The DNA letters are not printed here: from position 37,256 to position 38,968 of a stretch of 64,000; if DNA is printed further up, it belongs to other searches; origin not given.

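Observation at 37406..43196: Co-directional six-gene cluster of uncharacterised proteins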

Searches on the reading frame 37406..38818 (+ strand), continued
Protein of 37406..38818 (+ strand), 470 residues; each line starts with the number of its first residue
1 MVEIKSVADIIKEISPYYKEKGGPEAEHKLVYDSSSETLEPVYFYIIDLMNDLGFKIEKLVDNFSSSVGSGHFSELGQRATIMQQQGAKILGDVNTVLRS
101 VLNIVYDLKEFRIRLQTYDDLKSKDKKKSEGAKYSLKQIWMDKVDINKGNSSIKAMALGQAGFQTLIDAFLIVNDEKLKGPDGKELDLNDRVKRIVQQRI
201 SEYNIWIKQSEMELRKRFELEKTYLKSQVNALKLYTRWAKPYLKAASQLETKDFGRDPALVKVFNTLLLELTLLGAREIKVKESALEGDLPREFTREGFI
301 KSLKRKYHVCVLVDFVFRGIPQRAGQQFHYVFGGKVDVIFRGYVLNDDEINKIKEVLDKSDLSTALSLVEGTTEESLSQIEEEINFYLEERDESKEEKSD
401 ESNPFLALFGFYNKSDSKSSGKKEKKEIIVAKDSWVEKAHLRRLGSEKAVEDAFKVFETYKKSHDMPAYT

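Call 46: find_related_loci(query=A6, collection=metagenome_contigs, flank=10000)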
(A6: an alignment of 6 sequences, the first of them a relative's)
Query A6 (482 aa) in metagenome_contigs; peptide patterns used: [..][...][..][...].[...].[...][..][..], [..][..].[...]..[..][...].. (x = any residue, [..] = any of these).
600 stretches matched a pattern (row limit reached: there are more); 138 encode a relative of the query (tblastn E <= 1e-3); the best 80 are kept; 80 distinct loci.
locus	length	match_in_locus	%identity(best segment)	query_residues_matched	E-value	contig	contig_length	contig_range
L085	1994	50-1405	46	34-482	1e-135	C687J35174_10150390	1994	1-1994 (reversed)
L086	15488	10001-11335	48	34-482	5e-127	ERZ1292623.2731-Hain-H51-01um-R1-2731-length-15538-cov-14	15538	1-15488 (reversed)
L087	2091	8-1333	48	34-479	3e-135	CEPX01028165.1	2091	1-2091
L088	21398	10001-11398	44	13-481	2e-126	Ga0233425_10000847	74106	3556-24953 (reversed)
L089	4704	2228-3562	48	34-482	2e-127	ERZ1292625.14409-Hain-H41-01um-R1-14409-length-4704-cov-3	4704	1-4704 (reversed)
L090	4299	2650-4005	47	25-482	6e-128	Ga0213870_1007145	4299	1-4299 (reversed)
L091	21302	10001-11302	43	32-480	2e-122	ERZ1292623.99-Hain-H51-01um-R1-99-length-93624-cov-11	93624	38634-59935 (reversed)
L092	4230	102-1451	45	28-482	1e-123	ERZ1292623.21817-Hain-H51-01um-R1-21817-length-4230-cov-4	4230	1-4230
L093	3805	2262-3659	43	4-481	5e-122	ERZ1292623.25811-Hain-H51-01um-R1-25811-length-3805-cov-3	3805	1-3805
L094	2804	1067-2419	42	19-480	2e-124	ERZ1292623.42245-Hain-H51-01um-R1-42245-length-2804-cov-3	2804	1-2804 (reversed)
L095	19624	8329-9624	43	27-481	2e-117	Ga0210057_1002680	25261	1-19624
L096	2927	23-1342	44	34-481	1e-121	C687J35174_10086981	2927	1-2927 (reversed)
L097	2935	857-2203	44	34-481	1e-121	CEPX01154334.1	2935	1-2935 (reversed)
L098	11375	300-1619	44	34-481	4e-117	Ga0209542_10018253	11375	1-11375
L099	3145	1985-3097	49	34-397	2e-116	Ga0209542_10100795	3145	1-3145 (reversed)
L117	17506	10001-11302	37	30-480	1e-90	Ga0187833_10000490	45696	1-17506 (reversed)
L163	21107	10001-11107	39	29-410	1e-80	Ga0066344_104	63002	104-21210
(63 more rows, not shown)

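Call 51: find_homologous_proteins(query=P0381)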
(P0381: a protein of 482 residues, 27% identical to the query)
Query P0381 (482 aa): 166 proteins with E <= 0.001 among 8000 candidates; the best 120 are listed.
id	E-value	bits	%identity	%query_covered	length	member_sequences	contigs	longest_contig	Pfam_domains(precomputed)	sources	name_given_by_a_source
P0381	0.0e+0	1085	100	100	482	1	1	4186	-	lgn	-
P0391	1.3e-177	609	58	97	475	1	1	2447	-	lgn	-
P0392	4.9e-150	518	51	97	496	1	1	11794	-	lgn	-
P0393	2.2e-129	450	49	95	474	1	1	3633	-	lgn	-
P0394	2.3e-129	450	46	98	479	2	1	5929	-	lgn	-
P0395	2.5e-129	450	47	94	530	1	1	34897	-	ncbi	-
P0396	2.8e-127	443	46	93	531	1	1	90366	-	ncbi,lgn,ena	-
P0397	2.0e-126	441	46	94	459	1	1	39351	-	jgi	jgi:hypothetical protein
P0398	4.5e-126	439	47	94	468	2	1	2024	-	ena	-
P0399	5.2e-126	439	47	93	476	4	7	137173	-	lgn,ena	-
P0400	9.4e-126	438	43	98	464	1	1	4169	-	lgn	-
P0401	2.9e-125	437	47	94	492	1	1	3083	-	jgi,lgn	-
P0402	3.3e-125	437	48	95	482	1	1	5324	-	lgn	-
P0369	3.9e-125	436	43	98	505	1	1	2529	-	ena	-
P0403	5.5e-125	436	46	99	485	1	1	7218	-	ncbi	-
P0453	2.8e-109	384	41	98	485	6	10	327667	-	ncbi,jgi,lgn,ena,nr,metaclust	ncbi:hypothetical protein J4208_01075 [Candidatus Woesearchaeota archaeon]|nr:hypothetical protein [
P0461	5.2e-106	373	41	97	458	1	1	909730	-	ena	-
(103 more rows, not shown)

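Call 52: find_encoding_contigs(protein=P0453, flank=10000, max_places=1)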
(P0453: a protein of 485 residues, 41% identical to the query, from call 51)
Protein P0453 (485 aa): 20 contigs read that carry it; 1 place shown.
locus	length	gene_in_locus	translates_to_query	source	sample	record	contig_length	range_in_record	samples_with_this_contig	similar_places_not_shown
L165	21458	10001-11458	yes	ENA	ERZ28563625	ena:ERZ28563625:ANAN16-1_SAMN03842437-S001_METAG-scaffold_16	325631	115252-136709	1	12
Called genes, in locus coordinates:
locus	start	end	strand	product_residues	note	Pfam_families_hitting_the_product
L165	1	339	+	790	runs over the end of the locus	-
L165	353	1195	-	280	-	PF03372:Exo_endo_phos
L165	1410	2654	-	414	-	PF00324:AA_permease, PF03845:Spore_permease, PF13520:AA_permease_2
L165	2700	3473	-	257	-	PF03372:Exo_endo_phos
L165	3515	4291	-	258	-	-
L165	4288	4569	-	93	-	-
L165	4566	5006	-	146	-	-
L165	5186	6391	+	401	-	PF09249:tRNA_NucTransf2, PF21133:CAA_C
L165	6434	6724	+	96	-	-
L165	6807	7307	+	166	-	-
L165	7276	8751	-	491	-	PF00875:DNA_photolyase (weak)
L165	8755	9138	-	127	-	PF01402:RHH_1 (weak), PF08753:NikR_C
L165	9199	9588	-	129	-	PF01252:Peptidase_A8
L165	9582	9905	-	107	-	-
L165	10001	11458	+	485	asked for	-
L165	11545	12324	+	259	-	PF02535:Zip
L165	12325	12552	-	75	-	-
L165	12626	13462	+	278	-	-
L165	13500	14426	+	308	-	PF01207:Dus, PF01180:DHO_dh (faint)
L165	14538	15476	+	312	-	PF00149:Metallophos, PF12850:Metallophos_2 (faint), PF14582:Metallophos_3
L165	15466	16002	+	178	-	-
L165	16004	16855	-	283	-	PF00149:Metallophos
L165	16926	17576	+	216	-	PF01351:RNase_HII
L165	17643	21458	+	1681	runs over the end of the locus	PF02463:SMC_N, PF13304:AAA_21 (faint), PF14890:Intein_splicing, PF14528:LAGLIDADG_3, PF02463:SMC_N, PF06470:SMC_hinge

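Call 53: find_encoding_contigs(protein=P0461, flank=10000, max_places=1)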
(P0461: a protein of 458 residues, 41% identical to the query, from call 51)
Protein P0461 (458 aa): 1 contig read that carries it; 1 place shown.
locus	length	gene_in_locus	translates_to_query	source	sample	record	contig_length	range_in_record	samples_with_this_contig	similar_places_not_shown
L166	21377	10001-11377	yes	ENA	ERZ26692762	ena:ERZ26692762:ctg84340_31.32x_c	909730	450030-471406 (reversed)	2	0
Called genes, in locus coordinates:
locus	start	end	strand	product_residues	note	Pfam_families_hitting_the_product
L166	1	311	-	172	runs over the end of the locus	-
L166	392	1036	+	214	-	PF19810:HFX_2341_N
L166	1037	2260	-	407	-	PF07731:Cu-oxidase_2, PF07732:Cu-oxidase_3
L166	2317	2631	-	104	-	-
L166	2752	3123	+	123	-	PF07291:MauE (weak), PF07681:DoxX, PF13564:DoxX_2 (weak)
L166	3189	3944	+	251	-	PF02129:Peptidase_S15 (weak), PF12740:PETase (faint), PF01738:DLH (faint), PF00561:Abhydrolase_1, PF12146:Hydrolase_4, PF20408:Abhydrolase_11 (faint), PF20434:BD-FAE (weak), PF00326:Peptidase_S9 (faint), +1 more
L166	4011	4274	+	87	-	PF15738:YafQ_toxin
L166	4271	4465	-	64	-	-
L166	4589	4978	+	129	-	PF07681:DoxX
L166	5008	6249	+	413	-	PF07992:Pyr_redox_2, PF13454:NAD_binding_9 (faint), PF00070:Pyr_redox, PF22366:NDH2_C (weak)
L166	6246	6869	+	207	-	PF01209:Ubie_methyltran, PF02353:CMAS, PF05401:NodS (weak), PF13489:Methyltransf_23, PF13649:Methyltransf_25, PF13847:Methyltransf_31, PF08241:Methyltransf_11, PF08242:Methyltransf_12, +1 more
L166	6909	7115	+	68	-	PF10049:DUF2283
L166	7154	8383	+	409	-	PF18144:SMODS (weak), PF09249:tRNA_NucTransf2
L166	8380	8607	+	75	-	PF17833:pre-PUA_NIP7 (weak)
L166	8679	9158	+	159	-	-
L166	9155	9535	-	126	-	PF01252:Peptidase_A8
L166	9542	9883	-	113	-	-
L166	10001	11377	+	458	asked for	-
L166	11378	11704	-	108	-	-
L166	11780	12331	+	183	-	-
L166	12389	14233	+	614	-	PF01261:AP_endonuc_2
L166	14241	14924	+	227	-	-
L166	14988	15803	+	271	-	PF01909:NTP_transf_2 (faint)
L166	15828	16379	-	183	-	-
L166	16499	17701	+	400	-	PF22025:ThiI_fer, PF02926:THUMP, PF02568:ThiI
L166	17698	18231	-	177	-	PF00252:Ribosomal_L16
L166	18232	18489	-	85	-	PF01247:Ribosomal_L35Ae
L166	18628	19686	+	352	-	-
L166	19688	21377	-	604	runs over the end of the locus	-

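Call 75: search_protein_families(library=padloc, proteins=[window:37406-38818:+], max_evalue=0.01)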
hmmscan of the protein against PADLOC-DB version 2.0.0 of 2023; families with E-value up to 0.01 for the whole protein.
window:37406-38818:+ (470 aa): 0 families

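Call 76: search_protein_families(library=phrogs, proteins=[window:37406-38818:+], max_evalue=0.01)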
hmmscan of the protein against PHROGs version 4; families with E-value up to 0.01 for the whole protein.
window:37406-38818:+ (470 aa): 0 families

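Call 84: search_solved_structures(query=A3, max_evalue=10, show_alignments=2)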
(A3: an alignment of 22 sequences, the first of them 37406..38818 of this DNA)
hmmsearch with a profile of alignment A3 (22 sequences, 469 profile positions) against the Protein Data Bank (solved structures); distinct sequences matched with E-value up to 10: 4.
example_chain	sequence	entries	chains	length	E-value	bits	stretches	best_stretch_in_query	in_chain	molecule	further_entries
6jlc_A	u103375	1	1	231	0.0085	18.4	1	93-152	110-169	CAMP factor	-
9cte_A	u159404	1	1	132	0.11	14.7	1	344-434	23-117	De novo protein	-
6h9l_A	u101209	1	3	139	0.14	14.4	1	345-405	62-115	Uncharacterized protein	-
5tgw_A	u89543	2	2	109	8.4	8.6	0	350-448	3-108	PS1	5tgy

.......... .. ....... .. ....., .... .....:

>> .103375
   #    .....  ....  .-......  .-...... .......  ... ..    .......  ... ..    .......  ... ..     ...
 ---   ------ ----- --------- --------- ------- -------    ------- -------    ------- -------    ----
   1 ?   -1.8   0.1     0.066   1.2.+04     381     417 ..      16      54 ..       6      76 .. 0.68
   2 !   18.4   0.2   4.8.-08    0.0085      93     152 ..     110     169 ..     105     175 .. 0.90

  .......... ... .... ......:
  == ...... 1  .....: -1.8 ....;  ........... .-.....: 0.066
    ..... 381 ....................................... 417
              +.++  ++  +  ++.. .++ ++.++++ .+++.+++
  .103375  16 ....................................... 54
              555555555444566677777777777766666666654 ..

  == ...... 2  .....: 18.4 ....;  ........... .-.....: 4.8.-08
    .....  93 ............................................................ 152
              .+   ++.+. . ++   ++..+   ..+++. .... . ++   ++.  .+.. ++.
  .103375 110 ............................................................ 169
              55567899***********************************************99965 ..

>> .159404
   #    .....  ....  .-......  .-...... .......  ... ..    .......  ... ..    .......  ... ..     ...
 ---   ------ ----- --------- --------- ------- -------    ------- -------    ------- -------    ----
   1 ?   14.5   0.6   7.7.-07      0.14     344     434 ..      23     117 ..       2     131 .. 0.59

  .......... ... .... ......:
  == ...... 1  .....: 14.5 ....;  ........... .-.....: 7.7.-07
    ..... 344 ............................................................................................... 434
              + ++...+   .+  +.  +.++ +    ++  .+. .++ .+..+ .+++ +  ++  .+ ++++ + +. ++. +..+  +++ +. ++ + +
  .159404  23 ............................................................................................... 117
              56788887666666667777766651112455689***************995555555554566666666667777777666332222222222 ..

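Call 86: search_protein_families(library=pfam, alignment_id=A3, max_evalue=5)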
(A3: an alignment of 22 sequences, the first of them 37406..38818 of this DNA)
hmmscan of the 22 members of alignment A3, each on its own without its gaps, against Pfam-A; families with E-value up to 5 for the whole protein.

A. member 1, window:37406-38818:+ (470 aa): 0 families

B. families by the number of members that match (of 22 scanned): 42 families (the first 25 are shown)
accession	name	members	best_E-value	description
PF10046.14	BLOC1_2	2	0.039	Biogenesis of lysosome-related organelles complex-1 subunit 2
PF14969.11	DUF4508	2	0.18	Domain of unknown function (DUF4508)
PF14357.11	DUF4404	2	0.35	Domain of unknown function (DUF4404)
PF18548.6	MetOD2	1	0.0086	Metanogen output domain 2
PF13373.11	Dsc3_C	1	0.024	DSC E3 ubiquitin ligase complex subunit 3, C-terminal domain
PF06784.16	UPF0240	1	0.029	Uncharacterised protein family (UPF0240)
PF09375.15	Peptidase_M75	1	0.03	Imelysin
PF13495.12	Phage_int_SAM_4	1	0.042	Phage integrase, N-terminal SAM-like domain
PF05278.17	PEARLI-4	1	0.047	Arabidopsis phospholipase-like protein (PEARLI 4)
PF05854.16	MC1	1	0.052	Non-histone chromosomal protein MC1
PF16025.10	CaM_bind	1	0.053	Calcium-dependent calmodulin binding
PF19048.6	SidE_mART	1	0.06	SidE mono-ADP-ribosyltransferase domain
PF22116.1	DUF6944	1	0.07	Family of unknown function (DUF6944)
PF10372.14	CdaS_N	1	0.072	Diadenylate cyclase CdaS, N-terminal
PF00293.34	NUDIX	1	0.076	NUDIX domain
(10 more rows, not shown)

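Call 87: fold_search(model_id=the predicted structure, library=viral)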
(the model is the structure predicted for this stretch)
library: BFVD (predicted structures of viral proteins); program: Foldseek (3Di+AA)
matches with E <= 10: 604; with E <= 0.001: 1
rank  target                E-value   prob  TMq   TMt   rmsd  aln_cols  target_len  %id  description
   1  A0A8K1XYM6            9.3e-04  0.57  0.11  0.10  23.4       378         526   12  (no name in the UniProt tables at hand)
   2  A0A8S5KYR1            1.4e-02  0.08  0.07  0.08  29.0       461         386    8  Maturation protein [ssRNA phage Gephyllon.1_14]
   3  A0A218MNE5            1.4e-02  0.08  0.06  0.05  33.7       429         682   11  Uncharacterized protein [uncultured virus]
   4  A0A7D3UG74            4.4e-02  0.35  0.17  0.15  34.5       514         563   10  (no name in the UniProt tables at hand)
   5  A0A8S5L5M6            6.0e-02  0.11  0.10  0.11  27.8       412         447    9  Maturation protein [ssRNA phage SRR6960549_4]
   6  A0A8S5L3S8            6.3e-02  0.15  0.12  0.14  28.3       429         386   10  Maturation protein [ssRNA phage SRR5208570_4]
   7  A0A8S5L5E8            6.9e-02  0.08  0.09  0.09  28.4       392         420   10  Maturation protein [ssRNA phage SRR5466728_2]
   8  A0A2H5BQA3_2          7.6e-02  0.09  0.09  0.05  48.2       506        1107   11  MJ0042 family finger-like protein [Vibrio phage Vp_R1]
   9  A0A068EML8            8.0e-02  0.11  0.09  0.10  27.0       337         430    9  Maturation/attachment protein [Marine phage EC]
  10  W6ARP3                1.0e-01  0.47  0.21  0.21  24.1       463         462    9  Uncharacterized protein [Erwinia phage Ea35-70]
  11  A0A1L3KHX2            1.0e-01  0.08  0.10  0.13  23.4       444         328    9  Uncharacterized protein [Beihai levi-like virus 5]
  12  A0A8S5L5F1            1.1e-01  0.08  0.11  0.12  25.3       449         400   10  Maturation protein [ssRNA phage SRR6960551_4]
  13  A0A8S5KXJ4            1.1e-01  0.13  0.11  0.12  26.6       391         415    9  Maturation protein [ssRNA phage AIN002]
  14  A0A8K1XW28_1          1.1e-01  0.11  0.11  0.05  25.9       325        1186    9  (no name in the UniProt tables at hand)
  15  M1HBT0                1.2e-01  0.10  0.08  0.09  15.1       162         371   14  (no name in the UniProt tables at hand)
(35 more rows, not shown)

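Call 88: list_cluster_members(proteins=[P0344, P0356, P0385, P0358, P0365, P0373, P0387, P0389, P0360, P0324])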
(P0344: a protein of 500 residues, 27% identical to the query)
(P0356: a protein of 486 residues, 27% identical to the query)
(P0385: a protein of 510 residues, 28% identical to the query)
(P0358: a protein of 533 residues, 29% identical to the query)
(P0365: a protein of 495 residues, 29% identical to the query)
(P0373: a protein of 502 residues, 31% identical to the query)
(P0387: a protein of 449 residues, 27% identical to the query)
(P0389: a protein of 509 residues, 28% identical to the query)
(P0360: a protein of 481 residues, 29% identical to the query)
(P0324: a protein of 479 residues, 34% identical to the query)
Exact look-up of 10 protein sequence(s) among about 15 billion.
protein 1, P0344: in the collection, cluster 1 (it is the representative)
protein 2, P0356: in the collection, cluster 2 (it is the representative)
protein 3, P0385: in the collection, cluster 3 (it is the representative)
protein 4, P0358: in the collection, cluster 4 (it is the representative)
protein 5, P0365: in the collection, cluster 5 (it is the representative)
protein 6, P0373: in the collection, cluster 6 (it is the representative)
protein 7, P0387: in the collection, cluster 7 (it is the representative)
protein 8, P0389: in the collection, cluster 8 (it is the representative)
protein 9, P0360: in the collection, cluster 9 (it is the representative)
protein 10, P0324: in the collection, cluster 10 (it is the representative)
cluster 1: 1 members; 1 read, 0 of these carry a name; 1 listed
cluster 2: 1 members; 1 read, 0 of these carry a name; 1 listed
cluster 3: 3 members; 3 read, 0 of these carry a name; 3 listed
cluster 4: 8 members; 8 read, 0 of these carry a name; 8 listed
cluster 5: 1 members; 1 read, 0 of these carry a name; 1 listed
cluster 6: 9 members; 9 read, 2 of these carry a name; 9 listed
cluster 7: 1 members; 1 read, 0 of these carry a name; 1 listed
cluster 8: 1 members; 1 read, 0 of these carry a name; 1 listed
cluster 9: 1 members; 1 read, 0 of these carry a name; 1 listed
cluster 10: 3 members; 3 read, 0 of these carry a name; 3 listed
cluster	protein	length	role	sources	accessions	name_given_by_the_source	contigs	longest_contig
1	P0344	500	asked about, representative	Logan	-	-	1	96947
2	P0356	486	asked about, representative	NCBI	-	-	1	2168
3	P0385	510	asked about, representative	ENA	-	-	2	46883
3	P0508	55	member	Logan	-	-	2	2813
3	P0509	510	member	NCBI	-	-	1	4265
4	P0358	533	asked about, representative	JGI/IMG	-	-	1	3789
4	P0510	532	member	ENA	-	-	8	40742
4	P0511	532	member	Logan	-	-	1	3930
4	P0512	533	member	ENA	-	-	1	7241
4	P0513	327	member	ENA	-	-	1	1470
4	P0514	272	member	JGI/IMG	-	-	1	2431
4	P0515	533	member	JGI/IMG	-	-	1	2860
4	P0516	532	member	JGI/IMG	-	-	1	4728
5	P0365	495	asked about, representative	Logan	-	-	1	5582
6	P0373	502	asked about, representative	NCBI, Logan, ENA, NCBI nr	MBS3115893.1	hypothetical protein J4482_04730 [Candidatus Woesearchaeota archaeon] | hypothetical protein [Candidatus Woesearchaeota archaeon]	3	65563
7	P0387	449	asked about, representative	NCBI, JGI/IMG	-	-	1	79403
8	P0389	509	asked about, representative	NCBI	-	-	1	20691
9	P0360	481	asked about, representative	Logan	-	-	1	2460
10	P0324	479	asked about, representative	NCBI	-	-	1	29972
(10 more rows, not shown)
